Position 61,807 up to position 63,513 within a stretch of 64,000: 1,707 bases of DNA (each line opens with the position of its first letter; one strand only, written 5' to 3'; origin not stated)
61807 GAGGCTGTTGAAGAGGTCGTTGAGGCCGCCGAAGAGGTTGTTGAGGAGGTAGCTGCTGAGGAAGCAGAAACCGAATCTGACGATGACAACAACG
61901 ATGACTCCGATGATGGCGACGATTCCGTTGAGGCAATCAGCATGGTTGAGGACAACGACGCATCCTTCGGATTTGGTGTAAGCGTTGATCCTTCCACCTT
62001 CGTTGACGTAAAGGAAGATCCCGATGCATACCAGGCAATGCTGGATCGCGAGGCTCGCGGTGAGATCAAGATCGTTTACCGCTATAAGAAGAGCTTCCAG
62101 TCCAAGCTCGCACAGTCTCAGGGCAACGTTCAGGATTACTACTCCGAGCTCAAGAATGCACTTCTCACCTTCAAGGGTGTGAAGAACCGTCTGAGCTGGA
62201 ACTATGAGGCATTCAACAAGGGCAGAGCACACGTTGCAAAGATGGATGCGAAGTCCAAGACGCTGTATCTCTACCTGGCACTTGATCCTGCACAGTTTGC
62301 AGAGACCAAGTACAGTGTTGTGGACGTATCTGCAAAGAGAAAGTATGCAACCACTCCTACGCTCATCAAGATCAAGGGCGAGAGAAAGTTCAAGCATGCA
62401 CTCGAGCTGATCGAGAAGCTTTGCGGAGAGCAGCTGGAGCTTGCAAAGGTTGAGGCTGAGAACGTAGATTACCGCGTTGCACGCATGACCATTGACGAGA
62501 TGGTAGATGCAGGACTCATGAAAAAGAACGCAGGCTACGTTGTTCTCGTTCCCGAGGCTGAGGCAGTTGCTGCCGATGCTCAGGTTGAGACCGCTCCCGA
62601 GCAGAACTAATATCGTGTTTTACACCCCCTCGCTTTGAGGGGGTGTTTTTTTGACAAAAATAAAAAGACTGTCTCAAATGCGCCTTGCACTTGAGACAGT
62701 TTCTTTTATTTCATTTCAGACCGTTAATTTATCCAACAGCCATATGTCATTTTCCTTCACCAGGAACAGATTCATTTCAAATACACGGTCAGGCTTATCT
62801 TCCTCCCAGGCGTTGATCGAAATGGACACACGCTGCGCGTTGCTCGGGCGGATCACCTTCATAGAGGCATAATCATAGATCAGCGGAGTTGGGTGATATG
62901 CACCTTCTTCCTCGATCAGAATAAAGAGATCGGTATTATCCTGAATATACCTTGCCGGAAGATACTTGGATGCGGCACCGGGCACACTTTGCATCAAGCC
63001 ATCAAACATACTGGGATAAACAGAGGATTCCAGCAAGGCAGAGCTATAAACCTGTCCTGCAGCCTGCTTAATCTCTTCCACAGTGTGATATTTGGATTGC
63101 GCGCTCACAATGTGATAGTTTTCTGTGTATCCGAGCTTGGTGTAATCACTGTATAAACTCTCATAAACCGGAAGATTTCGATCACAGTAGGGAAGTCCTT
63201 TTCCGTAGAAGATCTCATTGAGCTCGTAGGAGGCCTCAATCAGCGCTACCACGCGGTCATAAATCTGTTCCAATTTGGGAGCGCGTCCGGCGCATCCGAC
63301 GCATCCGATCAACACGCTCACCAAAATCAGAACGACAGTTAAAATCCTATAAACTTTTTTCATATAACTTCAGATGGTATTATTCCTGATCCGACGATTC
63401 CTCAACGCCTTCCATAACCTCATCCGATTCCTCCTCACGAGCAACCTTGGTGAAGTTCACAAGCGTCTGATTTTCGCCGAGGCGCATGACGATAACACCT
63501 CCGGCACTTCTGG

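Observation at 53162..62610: Paralogous-architecture giant membrane-anchored proteins with poly-acidic E/A/V tails, driven by consensus promoters: candidate undescribed envelope module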

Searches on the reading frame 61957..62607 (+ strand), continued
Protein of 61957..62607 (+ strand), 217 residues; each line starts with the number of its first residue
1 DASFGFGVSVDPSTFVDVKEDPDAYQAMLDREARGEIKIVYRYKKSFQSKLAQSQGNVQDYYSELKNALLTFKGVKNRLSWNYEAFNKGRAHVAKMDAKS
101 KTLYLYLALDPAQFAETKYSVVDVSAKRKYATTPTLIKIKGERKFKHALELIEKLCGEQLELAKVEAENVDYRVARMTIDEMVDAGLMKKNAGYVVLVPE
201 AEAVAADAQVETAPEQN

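Call 67: find_encoding_contigs(protein=P0063, flank=8000, max_places=2)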
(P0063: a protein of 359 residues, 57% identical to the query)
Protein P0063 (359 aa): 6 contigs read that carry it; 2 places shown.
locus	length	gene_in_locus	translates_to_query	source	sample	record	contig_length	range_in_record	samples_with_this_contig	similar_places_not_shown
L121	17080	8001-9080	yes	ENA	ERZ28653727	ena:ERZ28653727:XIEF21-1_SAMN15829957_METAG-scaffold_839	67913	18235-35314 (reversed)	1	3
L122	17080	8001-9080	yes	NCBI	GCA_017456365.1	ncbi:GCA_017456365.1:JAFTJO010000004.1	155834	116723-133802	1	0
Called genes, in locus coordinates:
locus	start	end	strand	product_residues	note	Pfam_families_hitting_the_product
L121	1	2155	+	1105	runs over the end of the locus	-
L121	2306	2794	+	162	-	PF00383:dCMP_cyt_deam_1, PF14437:MafB19-deam (weak)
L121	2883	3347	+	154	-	PF01451:LMWPc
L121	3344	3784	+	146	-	PF13673:Acetyltransf_10, PF00583:Acetyltransf_1, PF13508:Acetyltransf_7, PF08445:FR47 (weak)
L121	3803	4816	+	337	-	PF00814:TsaD, PF22521:HypF_C_2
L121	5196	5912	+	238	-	PF06971:Put_DNA-bind_N, PF02629:CoA_binding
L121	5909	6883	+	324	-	PF07261:DnaB_2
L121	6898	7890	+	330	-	PF01695:IstB_IS21, PF00308:Bac_DnaA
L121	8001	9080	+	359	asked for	-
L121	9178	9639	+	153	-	-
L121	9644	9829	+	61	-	-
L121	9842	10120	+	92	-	PF07875:Coat_F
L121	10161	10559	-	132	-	PF13412:HTH_24 (faint), PF12844:HTH_19, PF13560:HTH_31, PF01381:HTH_3, PF13443:HTH_26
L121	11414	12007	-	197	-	PF02482:Ribosomal_S30AE, PF16321:Ribosom_S30AE_C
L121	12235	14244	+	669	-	PF22745:Nlig-Ia, PF01653:DNA_ligase_aden, PF03120:OB_DNA_ligase, PF03119:DNA_ligase_ZBD (weak), PF14520:HHH_5, PF12826:HHH_2, PF00533:BRCT, PF12738:PTCB-BRCT, +2 more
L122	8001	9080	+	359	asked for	-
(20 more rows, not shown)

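Call 68: find_encoding_contigs(protein=P0144, flank=6000, max_places=2)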
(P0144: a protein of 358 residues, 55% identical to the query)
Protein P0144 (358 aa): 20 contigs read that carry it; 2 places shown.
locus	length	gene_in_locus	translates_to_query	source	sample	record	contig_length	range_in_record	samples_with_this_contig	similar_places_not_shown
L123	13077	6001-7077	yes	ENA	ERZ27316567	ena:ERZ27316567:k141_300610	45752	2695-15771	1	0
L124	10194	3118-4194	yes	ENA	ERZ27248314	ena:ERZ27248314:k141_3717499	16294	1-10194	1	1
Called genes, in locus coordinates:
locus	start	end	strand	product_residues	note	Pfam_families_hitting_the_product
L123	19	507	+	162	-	PF00383:dCMP_cyt_deam_1, PF14437:MafB19-deam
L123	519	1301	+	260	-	-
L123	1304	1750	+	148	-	PF13673:Acetyltransf_10, PF00583:Acetyltransf_1, PF13508:Acetyltransf_7, PF08445:FR47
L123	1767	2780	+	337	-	PF02543:Carbam_trans_N (faint), PF00814:TsaD, PF22521:HypF_C_2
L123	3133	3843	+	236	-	PF06971:Put_DNA-bind_N, PF02629:CoA_binding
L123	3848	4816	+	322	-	PF07261:DnaB_2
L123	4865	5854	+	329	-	PF00308:Bac_DnaA, PF01695:IstB_IS21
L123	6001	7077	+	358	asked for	-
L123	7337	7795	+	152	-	PF09537:DUF2383 (weak)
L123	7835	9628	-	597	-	-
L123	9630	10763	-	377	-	PF13088:BNR_2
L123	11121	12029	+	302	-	-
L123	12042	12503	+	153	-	-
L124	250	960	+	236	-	PF06971:Put_DNA-bind_N, PF02629:CoA_binding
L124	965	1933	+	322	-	PF07261:DnaB_2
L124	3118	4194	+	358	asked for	-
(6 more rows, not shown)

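Call 69: find_encoding_contigs(protein=P0136, flank=6000, max_places=2)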
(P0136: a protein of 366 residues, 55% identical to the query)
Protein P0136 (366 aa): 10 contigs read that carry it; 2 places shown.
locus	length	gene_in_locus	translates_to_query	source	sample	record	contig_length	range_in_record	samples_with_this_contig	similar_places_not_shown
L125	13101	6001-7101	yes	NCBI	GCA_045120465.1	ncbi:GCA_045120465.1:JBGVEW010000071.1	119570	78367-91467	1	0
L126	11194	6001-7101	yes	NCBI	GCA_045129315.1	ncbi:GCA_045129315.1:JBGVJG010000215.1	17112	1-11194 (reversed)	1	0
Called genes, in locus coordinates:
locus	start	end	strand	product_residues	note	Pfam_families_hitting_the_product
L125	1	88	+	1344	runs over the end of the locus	PF13385:Laminin_G_3 (faint)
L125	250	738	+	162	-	PF00383:dCMP_cyt_deam_1, PF14437:MafB19-deam (weak)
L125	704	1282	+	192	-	PF01451:LMWPc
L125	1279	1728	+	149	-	PF13302:Acetyltransf_3 (weak), PF00583:Acetyltransf_1, PF13673:Acetyltransf_10, PF13508:Acetyltransf_7, PF08445:FR47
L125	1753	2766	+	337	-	PF00814:TsaD, PF22521:HypF_C_2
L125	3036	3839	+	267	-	PF06971:Put_DNA-bind_N, PF02629:CoA_binding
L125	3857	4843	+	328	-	PF07261:DnaB_2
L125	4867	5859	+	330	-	PF00308:Bac_DnaA, PF01695:IstB_IS21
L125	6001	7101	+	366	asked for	-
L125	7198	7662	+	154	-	-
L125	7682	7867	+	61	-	-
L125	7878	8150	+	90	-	PF07875:Coat_F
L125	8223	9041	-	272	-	PF01261:AP_endonuc_2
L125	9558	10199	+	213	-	PF00440:TetR_N, PF14278:TetR_C_8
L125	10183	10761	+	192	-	PF03729:DUF308 (weak)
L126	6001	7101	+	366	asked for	-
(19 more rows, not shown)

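Call 70: list_cluster_members(proteins=[P0150, P0152, P0157, P0160, P0171, P0195, P0265, P0281, P0236, P0001])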
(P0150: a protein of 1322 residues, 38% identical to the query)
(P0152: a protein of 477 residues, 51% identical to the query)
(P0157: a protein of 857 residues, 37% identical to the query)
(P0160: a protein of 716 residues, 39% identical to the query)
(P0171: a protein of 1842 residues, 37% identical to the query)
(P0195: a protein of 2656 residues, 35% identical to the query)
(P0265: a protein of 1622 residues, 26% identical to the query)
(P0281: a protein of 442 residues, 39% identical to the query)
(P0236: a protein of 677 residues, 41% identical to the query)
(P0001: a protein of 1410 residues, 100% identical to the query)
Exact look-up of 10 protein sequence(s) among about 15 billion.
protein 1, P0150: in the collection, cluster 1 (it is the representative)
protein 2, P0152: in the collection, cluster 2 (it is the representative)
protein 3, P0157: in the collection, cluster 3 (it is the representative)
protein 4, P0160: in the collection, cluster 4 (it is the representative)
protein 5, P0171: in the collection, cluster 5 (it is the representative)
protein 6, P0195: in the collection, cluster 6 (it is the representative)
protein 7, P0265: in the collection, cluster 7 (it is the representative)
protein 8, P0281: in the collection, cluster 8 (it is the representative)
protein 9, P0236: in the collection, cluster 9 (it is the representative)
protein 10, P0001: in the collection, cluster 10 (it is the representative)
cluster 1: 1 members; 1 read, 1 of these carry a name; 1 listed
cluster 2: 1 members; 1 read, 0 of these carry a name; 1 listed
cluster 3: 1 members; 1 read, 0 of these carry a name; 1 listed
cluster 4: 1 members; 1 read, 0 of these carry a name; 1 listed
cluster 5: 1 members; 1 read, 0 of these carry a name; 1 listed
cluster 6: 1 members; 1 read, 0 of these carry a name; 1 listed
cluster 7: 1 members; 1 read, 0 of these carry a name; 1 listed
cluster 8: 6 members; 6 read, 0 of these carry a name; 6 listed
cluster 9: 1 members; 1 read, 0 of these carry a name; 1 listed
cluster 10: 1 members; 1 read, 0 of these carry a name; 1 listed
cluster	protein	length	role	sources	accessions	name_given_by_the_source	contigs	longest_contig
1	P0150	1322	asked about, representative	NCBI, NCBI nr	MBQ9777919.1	MAG: hypothetical protein IJW22_03235, partial [Clostridia bacterium] | hypothetical protein [Clostridia bacterium]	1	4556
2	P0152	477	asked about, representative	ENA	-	-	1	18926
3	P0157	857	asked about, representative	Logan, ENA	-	-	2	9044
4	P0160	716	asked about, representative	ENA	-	-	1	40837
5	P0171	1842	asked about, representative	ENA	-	-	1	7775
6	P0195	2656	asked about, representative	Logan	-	-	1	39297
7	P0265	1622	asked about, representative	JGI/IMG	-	-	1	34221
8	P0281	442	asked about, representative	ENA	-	-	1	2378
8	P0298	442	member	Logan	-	-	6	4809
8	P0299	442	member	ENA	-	-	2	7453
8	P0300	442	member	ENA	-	-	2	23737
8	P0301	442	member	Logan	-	-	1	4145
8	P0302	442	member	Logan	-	-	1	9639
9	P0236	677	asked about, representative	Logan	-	-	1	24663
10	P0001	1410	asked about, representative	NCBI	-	-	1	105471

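Call 77: search_protein_families(library=pfam, alignment_id=A4, max_evalue=0.001)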
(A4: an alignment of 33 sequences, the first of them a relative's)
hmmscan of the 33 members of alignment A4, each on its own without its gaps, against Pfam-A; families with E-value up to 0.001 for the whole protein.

A. member 1, P0151 (1119 aa): 2 families
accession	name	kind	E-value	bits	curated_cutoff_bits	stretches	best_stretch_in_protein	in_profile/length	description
PF09823.15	DUF2357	-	2.1e-06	27.6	23.3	1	63-159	93-191/251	Domain of unknown function (DUF2357)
PF08771.16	FRB_dom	-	0.00067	20.3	24.7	0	830-872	36-79/99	FKBP12-rapamycin binding domain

B. families by the number of members that match (of 33 scanned): 18 families
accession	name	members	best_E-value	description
PF09823.15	DUF2357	20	5.7e-10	Domain of unknown function (DUF2357)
PF00828.25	Ribosomal_L27A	5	3.2e-14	Ribosomal proteins 50S-L15, 50S-L18e, 60S-L27A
PF02095.21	Extensin_1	4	8.6e-26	Extensin-like protein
PF09479.16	Flg_new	2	1.1e-13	Listeria-Bacteroides repeat domain (List_Bact_rpt)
PF18887.5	MBG_3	2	2.1e-07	MBG domain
PF00563.25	EAL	1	6.7e-57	EAL domain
PF18889.6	Beta_helix_3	1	9.8e-16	Beta helix repeat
PF18676.6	MBG_2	1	8.2e-12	MBG domain (YGX type)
PF07382.16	HC2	1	7.9e-07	Histone H1-like nucleoprotein HC2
PF13895.12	Ig_2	1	8.9e-07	Immunoglobulin domain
PF24130.1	DUF7397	1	1.7e-06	Family of unknown function (DUF7397)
PF08818.16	DUF1801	1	6.1e-05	Domain of unknown function (DU1801)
PF23249.1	KH_PARP14_3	1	0.00033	PARP14, third type I KH domain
PF16640.11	Big_3_5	1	0.00041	Bacterial Ig-like domain (group 3)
PF25437.1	BRWD1_N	1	0.00062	BRWD1-like, N-terminal domain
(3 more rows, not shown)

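Call 79: search_protein_families(library=pfam, proteins=[P0154, P0156, P0180, P0181, P0226, P0240, P0295, P0252], max_evalue=0.001)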
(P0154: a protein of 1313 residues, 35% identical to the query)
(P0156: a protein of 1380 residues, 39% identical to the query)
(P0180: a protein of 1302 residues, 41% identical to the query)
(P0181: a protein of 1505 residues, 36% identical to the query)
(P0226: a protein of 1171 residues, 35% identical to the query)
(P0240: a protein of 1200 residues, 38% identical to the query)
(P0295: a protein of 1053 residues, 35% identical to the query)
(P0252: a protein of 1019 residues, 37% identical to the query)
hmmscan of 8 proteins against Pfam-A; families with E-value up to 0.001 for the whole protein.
P0154 (1313 aa): 1 family
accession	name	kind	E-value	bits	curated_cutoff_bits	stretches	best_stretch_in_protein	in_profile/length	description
PF09823.15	DUF2357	-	4.7e-07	29.7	23.3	1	68-176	89-197/251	Domain of unknown function (DUF2357)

P0156 (1380 aa): 2 families
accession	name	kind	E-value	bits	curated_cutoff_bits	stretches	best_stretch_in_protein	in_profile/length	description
PF09823.15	DUF2357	-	1e-09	38.5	23.3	1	123-231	94-204/251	Domain of unknown function (DUF2357)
PF02095.21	Extensin_1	-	0.00012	22.4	105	1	1289-1344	30-85/171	Extensin-like protein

P0180 (1302 aa): 1 family
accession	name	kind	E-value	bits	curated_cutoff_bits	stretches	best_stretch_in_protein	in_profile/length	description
PF09823.15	DUF2357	-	1e-06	28.6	23.3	1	277-380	90-194/251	Domain of unknown function (DUF2357)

P0181 (1505 aa): 1 family
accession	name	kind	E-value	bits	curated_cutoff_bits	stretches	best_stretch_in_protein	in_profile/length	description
PF09823.15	DUF2357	-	1.6e-07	31.3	23.3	1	681-785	93-198/251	Domain of unknown function (DUF2357)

P0226 (1171 aa): 0 families

P0240 (1200 aa): 1 family
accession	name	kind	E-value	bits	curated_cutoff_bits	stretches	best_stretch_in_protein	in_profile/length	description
PF09823.15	DUF2357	-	2.1e-06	27.6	23.3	1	510-614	89-194/251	Domain of unknown function (DUF2357)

P0295 (1053 aa): 1 family
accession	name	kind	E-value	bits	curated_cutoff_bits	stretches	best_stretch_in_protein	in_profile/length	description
PF09823.15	DUF2357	-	1e-06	28.6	23.3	1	438-531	88-183/251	Domain of unknown function (DUF2357)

P0252 (1019 aa): 1 family
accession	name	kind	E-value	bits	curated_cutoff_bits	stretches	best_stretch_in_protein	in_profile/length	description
PF09823.15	DUF2357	-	3.5e-05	23.6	23.3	1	434-534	95-197/251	Domain of unknown function (DUF2357)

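Call 82: find_encoding_contigs(protein=P0156, flank=8000, max_places=3)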
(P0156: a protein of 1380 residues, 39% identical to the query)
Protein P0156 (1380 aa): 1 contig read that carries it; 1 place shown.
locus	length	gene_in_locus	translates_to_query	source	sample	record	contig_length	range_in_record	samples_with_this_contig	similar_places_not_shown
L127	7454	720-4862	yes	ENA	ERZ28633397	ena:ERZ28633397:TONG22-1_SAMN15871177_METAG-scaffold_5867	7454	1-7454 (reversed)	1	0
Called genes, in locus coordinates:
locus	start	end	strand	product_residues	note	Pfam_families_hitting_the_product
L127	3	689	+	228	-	?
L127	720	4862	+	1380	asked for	PF09823:DUF2357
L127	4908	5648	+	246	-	-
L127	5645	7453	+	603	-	?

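Call 83: search_protein_families(library=pfam, proteins=[L127:3-689:+, L127:4908-5648:+, L127:5645-7453:+, L127:720-2000:+], max_evalue=0.01)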
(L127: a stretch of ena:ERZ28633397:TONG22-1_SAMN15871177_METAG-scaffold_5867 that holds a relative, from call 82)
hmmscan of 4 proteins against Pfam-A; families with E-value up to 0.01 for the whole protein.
L127:3-689:+ (228 aa): 0 families

L127:4908-5648:+ (246 aa): 0 families

L127:5645-7453:+ (603 aa): 2 families
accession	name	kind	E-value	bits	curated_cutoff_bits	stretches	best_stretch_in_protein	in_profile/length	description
PF00563.25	EAL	-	1.2e-15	58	31.3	1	511-601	4-92/236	EAL domain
PF00990.26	GGDEF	-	7.4e-11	42.5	23.8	1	362-487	30-159/161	Diguanylate cyclase, GGDEF domain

L127:720-2000:+ (427 aa): 1 family
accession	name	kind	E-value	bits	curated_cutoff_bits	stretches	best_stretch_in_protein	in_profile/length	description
PF09823.15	DUF2357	-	1.6e-10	41.1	23.3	1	122-231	93-204/251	Domain of unknown function (DUF2357)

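Call 88: search_protein_families(library=padloc, proteins=[P0154, P0063], max_evalue=0.01)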
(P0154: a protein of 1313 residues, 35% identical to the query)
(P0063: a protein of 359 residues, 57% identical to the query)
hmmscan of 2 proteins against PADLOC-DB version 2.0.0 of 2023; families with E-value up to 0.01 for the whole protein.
P0154 (1313 aa): 2 families
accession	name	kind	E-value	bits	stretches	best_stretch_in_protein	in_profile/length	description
PDLC04945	PDC-S18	-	1.6e-17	61.8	3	623-723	199-300/302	-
PDLC04946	PDC-S18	-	6.7e-15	53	2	616-737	210-333/365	-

P0063 (359 aa): 1 family
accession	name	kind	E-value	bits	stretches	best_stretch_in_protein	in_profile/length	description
PDLC04945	PDC-S18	-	0.0029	15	1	194-299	195-298/302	-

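Call 89: search_protein_families(library=phrogs, proteins=[P0154, P0063], max_evalue=0.01)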
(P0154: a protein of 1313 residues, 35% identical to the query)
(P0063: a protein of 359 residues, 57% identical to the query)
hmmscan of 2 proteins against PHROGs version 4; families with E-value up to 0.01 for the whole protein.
P0154 (1313 aa): 1 family
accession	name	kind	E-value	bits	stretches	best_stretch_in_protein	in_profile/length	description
phrog_30227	-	unknown function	0.0025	19.1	0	659-702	25-68/95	-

P0063 (359 aa): 1 family
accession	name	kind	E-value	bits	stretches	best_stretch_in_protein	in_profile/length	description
phrog_37475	-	unknown function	0.0075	17.1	0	239-298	20-79/186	-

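Call 95: search_dna_similar(query=window:61993-62550:+, collection=phages, mode=protein, max_evalue=0.001, max_rows=15)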
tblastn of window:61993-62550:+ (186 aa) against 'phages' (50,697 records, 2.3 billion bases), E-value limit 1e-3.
No match.

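Call 96: search_dna_similar(query=window:61993-62550:+, collection=plasmids, mode=protein, max_evalue=0.001, max_rows=15)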
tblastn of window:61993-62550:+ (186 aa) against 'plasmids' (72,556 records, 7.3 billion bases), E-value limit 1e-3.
No match.

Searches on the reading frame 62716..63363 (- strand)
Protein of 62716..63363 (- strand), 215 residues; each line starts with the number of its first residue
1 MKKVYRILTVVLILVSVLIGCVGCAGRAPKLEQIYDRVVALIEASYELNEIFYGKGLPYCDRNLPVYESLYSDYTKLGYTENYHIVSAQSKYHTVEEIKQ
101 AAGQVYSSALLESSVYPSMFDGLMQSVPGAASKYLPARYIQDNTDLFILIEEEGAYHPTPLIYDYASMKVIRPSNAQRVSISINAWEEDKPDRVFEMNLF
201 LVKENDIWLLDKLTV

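Call 3: search_protein_families(library=pfam, proteins=[window:62716-63363:-], max_evalue=0.1)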
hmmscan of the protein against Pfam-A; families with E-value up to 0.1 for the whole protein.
window:62716-63363:- (215 aa): 0 families

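Call 4: search_protein_families(library=ncbifam, proteins=[window:62716-63363:-], max_evalue=0.1)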
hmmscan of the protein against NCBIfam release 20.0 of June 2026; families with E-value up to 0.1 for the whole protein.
window:62716-63363:- (215 aa): 0 families

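Call 88: search_protein_families(library=padloc, proteins=[window:62716-63363:-], max_evalue=0.01)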
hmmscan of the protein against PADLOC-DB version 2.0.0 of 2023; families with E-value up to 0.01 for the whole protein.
window:62716-63363:- (215 aa): 0 families

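Call 89: search_protein_families(library=phrogs, proteins=[window:62716-63363:-], max_evalue=0.01)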
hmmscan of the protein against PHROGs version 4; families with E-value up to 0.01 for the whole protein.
window:62716-63363:- (215 aa): 0 families
